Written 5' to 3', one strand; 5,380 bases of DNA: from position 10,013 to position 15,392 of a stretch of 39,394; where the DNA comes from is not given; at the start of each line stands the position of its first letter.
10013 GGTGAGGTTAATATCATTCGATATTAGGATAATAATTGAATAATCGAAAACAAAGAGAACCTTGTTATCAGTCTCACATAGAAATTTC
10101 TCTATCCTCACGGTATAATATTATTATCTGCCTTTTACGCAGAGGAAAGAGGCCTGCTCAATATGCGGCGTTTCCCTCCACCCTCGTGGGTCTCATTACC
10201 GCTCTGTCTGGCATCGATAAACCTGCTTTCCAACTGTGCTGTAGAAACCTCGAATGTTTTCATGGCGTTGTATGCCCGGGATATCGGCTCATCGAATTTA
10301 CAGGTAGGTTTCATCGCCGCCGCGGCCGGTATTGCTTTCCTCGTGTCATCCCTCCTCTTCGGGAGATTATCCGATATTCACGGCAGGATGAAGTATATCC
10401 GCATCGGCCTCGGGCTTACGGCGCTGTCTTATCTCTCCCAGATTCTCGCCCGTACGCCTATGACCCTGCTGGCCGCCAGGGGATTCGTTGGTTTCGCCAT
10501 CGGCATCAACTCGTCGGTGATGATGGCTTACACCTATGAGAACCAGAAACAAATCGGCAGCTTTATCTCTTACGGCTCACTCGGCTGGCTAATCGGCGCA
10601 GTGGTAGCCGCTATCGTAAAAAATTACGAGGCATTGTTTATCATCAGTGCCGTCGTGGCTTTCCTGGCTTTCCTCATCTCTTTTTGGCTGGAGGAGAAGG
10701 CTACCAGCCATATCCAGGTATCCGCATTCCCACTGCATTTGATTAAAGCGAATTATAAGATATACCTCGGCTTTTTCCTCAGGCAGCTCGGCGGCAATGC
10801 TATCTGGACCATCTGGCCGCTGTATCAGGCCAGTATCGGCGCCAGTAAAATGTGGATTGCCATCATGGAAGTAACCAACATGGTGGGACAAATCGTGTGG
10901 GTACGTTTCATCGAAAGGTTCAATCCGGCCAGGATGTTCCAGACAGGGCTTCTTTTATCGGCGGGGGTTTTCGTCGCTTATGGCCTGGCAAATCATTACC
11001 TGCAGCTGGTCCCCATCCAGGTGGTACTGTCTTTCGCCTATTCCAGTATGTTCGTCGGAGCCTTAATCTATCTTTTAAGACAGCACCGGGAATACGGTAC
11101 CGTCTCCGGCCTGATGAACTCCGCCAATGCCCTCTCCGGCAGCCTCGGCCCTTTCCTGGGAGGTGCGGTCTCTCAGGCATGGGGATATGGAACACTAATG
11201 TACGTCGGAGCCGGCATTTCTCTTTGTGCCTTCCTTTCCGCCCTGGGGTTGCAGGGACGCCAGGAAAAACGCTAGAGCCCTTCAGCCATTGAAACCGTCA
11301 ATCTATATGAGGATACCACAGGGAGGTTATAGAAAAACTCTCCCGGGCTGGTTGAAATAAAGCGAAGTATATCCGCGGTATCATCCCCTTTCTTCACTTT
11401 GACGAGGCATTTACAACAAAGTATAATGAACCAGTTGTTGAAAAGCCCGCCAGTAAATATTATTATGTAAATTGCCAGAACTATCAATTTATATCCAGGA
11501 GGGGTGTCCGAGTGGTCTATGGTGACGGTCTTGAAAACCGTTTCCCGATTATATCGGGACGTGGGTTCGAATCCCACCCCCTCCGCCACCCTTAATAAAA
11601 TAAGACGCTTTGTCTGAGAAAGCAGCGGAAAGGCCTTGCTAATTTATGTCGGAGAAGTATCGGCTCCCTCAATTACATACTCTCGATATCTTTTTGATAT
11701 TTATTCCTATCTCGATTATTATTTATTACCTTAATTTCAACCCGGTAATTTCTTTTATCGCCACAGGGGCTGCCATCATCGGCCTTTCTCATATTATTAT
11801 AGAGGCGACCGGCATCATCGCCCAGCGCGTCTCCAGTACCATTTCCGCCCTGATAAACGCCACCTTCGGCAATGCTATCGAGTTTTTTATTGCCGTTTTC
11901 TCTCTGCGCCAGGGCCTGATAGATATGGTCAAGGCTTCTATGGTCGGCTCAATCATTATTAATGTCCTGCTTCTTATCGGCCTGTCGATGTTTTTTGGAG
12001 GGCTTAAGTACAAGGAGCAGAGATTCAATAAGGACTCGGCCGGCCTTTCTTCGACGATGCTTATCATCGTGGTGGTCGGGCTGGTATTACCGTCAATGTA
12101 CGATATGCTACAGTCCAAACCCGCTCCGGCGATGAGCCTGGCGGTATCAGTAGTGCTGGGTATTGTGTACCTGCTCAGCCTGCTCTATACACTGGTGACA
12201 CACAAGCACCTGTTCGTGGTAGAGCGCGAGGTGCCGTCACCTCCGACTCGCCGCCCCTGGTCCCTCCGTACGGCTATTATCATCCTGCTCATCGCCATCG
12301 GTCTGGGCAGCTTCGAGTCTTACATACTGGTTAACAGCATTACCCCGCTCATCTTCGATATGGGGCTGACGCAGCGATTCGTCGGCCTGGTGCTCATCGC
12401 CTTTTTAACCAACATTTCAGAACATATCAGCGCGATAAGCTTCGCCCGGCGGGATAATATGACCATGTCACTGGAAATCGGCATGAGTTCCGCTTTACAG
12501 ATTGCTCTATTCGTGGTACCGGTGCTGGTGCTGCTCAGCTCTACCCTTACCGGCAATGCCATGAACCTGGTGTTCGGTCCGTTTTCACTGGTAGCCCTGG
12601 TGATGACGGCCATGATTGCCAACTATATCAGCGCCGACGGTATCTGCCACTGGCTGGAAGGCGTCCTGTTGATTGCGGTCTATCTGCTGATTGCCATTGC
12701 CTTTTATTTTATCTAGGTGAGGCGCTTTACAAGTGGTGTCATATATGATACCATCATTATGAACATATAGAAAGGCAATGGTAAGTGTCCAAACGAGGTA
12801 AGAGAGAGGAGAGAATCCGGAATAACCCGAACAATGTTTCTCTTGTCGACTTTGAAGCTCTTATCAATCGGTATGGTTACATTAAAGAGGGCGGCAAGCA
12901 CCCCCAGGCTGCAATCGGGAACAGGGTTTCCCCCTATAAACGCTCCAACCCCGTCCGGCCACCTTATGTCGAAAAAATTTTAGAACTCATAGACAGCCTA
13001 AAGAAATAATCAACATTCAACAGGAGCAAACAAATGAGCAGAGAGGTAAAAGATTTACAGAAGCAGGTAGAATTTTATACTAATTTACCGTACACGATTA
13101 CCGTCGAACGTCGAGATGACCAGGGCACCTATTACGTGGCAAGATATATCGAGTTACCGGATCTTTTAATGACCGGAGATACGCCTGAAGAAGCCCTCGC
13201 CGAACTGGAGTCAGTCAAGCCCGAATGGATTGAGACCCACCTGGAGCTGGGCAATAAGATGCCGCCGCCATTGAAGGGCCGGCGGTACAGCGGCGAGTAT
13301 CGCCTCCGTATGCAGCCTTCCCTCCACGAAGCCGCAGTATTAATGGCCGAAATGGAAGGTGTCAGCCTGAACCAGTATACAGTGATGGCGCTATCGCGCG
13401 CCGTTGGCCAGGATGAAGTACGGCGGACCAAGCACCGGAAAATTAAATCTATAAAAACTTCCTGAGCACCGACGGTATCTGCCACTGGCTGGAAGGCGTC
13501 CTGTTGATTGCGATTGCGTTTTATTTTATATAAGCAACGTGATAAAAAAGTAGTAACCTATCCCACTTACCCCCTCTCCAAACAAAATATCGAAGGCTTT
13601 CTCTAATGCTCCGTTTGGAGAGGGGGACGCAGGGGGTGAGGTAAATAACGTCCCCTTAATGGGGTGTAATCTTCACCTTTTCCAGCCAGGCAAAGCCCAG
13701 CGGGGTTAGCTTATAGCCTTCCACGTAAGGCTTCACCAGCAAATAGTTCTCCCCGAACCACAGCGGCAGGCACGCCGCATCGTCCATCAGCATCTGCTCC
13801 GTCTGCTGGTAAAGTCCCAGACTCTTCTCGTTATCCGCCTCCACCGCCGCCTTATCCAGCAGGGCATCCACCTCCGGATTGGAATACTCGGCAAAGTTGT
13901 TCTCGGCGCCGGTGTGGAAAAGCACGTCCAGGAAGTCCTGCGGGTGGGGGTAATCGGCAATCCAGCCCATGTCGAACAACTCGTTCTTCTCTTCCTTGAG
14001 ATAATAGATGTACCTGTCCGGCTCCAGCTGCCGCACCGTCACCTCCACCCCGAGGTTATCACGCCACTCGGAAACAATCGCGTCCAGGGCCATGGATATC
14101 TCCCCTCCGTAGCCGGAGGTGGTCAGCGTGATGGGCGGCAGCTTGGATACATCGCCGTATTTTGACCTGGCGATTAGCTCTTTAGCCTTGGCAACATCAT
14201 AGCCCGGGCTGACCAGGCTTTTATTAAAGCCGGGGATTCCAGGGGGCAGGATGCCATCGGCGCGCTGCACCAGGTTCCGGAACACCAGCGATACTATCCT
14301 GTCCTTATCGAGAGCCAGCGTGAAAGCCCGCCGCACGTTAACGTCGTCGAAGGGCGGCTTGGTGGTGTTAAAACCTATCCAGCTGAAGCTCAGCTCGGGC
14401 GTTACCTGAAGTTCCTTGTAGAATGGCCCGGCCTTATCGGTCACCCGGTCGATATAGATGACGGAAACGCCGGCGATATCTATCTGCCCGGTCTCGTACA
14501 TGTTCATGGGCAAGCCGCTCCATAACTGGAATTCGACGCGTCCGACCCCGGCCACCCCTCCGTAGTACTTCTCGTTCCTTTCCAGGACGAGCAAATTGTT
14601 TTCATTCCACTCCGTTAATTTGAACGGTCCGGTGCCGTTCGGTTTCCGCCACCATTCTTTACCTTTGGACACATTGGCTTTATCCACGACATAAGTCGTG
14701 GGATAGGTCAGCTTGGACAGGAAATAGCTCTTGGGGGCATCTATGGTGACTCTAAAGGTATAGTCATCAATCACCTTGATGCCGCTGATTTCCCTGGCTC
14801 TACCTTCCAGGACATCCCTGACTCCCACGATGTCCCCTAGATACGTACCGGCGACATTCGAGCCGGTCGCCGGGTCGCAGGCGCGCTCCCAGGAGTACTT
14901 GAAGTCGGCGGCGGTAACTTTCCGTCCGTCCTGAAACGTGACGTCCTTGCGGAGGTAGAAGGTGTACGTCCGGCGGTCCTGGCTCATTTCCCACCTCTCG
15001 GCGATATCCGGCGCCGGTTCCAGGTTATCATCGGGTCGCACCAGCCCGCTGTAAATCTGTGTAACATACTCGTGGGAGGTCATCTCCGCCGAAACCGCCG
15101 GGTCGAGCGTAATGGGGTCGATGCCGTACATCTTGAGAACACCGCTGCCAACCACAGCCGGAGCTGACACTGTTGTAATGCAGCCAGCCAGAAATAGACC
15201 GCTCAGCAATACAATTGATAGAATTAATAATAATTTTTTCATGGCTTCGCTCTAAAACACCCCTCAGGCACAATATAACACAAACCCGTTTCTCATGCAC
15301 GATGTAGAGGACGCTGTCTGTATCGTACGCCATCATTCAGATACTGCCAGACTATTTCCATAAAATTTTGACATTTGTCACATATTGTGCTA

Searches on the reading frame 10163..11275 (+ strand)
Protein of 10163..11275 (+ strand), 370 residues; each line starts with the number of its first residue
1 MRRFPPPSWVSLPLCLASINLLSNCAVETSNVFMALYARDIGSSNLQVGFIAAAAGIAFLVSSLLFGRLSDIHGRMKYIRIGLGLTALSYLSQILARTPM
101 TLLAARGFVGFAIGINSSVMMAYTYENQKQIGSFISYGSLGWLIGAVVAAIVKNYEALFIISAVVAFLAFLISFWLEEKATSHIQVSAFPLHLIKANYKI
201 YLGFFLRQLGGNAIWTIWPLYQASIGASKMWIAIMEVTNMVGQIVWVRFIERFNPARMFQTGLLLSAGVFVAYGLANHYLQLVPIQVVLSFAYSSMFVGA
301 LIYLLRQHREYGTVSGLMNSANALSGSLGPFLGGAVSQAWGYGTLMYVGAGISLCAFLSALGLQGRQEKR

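Call 36: search_protein_families(library=pfam, proteins=[window:10163-11275:+], max_evalue=0.001)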
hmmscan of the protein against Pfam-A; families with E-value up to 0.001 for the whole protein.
window:10163-11275:+ (370 aa): 2 families
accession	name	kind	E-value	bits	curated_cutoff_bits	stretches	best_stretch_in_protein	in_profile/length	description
PF07690.21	MFS_1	-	2.1e-34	119.4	33.4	2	18-181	3-179/347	Major Facilitator Superfamily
PF12832.13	MFS_1_like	-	1.7e-08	34.4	25.2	1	33-338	21-363/373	MFS_1 like family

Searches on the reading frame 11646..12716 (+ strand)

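Call 38: search_protein_families(library=pfam, proteins=[window:11646-12716:+], max_evalue=0.001)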
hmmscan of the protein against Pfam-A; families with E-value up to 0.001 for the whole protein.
window:11646-12716:+ (356 aa): 1 family
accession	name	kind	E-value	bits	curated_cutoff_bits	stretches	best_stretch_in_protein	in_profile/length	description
PF01699.29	Na_Ca_ex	-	8.3e-36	123.6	24.9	2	210-354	2-150/151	Sodium/calcium exchanger protein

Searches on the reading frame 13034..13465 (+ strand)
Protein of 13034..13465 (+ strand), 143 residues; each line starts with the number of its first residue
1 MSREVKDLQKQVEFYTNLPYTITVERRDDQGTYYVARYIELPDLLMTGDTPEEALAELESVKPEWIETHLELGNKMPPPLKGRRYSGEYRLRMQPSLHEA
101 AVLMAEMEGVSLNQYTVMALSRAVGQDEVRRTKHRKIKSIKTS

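Call 38: search_protein_families(library=pfam, proteins=[window:13034-13465:+], max_evalue=0.001)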
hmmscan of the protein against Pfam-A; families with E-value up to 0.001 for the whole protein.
window:13034-13465:+ (143 aa): 2 families
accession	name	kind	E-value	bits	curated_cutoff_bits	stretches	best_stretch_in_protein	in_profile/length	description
PF05534.18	HicB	-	2.4e-11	43.8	21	1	83-120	14-51/51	HicB family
PF21748.3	UPF0150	-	0.00088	19.6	27.3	0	27-77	15-64/64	UPF0150-like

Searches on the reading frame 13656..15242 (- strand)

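Call 38: search_protein_families(library=pfam, proteins=[window:13656-15242:-], max_evalue=0.001)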
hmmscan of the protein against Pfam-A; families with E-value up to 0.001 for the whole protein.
window:13656-15242:- (528 aa): 1 family
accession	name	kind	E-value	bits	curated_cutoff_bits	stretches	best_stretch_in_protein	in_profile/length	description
PF00496.27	SBP_bac_5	-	1.2e-84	285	32.4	1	75-448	1-367/368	Bacterial extracellular solute-binding proteins, family 5 Middle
